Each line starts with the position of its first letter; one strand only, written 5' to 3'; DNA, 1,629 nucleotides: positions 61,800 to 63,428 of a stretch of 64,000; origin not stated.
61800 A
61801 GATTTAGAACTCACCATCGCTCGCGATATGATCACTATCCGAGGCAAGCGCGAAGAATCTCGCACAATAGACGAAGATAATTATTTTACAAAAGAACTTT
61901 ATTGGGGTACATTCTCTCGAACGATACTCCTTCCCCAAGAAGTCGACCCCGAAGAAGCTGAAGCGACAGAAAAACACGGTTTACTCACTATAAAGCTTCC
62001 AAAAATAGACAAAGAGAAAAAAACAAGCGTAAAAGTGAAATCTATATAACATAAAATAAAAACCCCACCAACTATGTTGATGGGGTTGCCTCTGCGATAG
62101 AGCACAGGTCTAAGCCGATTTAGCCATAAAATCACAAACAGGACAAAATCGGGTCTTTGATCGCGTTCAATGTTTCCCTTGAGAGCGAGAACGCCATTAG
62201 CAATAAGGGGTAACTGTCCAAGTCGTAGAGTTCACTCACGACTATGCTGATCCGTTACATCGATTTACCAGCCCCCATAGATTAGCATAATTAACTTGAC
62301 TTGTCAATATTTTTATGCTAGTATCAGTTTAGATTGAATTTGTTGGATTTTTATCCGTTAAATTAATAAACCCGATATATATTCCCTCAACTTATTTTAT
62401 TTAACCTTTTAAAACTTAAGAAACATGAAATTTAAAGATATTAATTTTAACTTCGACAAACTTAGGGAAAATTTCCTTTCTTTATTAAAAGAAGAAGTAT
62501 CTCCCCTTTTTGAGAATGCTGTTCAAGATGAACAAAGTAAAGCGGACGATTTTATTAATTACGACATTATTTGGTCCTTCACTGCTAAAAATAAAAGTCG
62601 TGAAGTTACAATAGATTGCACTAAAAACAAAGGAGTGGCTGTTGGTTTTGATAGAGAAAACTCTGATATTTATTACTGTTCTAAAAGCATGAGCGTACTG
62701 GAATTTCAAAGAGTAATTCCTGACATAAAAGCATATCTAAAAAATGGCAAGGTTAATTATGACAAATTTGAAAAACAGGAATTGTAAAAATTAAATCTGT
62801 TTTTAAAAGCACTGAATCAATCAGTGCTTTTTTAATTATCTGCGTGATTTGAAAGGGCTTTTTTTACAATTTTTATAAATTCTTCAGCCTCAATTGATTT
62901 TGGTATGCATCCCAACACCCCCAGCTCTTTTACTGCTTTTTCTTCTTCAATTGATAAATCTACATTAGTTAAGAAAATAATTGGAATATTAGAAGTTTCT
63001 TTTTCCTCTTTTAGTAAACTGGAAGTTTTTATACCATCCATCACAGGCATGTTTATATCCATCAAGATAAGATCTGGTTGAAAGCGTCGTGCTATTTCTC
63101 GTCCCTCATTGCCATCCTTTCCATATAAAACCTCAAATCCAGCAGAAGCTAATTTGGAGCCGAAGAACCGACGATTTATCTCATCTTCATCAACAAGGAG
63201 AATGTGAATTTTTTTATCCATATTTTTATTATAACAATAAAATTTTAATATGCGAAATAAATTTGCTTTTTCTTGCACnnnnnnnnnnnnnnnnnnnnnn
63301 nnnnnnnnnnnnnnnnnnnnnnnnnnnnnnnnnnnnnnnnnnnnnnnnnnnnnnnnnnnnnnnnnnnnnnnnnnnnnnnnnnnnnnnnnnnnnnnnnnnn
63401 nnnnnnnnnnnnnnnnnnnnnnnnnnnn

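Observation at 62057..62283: Candidate promoter-to-terminator small RNA in an ORF-free, GC-elevated stretch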

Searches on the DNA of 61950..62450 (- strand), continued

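Call 72: search_with_rna_model(model_id=R1, sources=[L134, L135, L136, L137, L138, L139, L140, L141, L142, L143], max_evalue=10, filters=off)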
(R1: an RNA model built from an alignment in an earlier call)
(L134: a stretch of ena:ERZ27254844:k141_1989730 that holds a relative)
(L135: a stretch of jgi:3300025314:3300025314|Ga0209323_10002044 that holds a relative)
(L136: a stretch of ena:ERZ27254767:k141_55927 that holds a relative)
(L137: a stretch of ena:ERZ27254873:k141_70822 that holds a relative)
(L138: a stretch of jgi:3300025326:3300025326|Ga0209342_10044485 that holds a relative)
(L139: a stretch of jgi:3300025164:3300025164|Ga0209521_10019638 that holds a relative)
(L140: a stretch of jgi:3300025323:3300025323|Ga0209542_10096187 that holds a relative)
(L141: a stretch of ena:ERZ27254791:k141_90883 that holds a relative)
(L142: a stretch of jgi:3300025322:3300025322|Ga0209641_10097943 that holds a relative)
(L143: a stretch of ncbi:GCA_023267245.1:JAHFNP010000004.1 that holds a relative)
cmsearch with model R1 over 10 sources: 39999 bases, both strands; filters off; matches with E-value up to 10: 9.
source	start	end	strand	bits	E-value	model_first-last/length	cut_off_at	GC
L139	960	985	-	7.7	4.7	1-76/76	no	0.46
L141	1264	1289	-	7.7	4.7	1-76/76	no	0.46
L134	4767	4796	-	6.8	8.5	1-76/76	no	0.4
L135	4767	4796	-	6.8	8.5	1-76/76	no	0.4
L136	3856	3885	-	6.8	8.5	1-76/76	no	0.4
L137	3434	3463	-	6.8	8.5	1-76/76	no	0.4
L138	3015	3044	-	6.8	8.5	1-76/76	no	0.4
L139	2850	2879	-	6.8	8.5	1-76/76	no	0.4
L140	3033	3062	-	6.8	8.5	1-76/76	no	0.4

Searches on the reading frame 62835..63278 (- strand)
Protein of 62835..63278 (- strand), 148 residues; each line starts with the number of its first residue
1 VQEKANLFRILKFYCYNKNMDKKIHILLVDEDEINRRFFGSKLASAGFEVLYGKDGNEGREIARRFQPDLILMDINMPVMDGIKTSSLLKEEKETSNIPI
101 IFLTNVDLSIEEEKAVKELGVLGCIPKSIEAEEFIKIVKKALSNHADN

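Call 37: search_protein_families(library=pfam, proteins=[window:62835-63278:-], max_evalue=1)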
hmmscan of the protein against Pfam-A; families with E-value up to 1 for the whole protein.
window:62835-63278:- (148 aa): 1 family
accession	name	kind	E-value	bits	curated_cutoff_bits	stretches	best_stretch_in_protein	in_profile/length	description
PF00072.30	Response_reg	-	2.5e-21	76.3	30.2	1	26-138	1-110/111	Response regulator receiver domain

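Call 38: search_protein_families(library=padloc, proteins=[window:62835-63278:-], max_evalue=1)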
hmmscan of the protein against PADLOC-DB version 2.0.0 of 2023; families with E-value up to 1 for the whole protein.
window:62835-63278:- (148 aa): 1 family
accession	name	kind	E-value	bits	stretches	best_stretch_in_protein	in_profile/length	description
PDLC00405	SduA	-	1.9e-06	25.7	1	23-83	6-66/323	DUF4263 domain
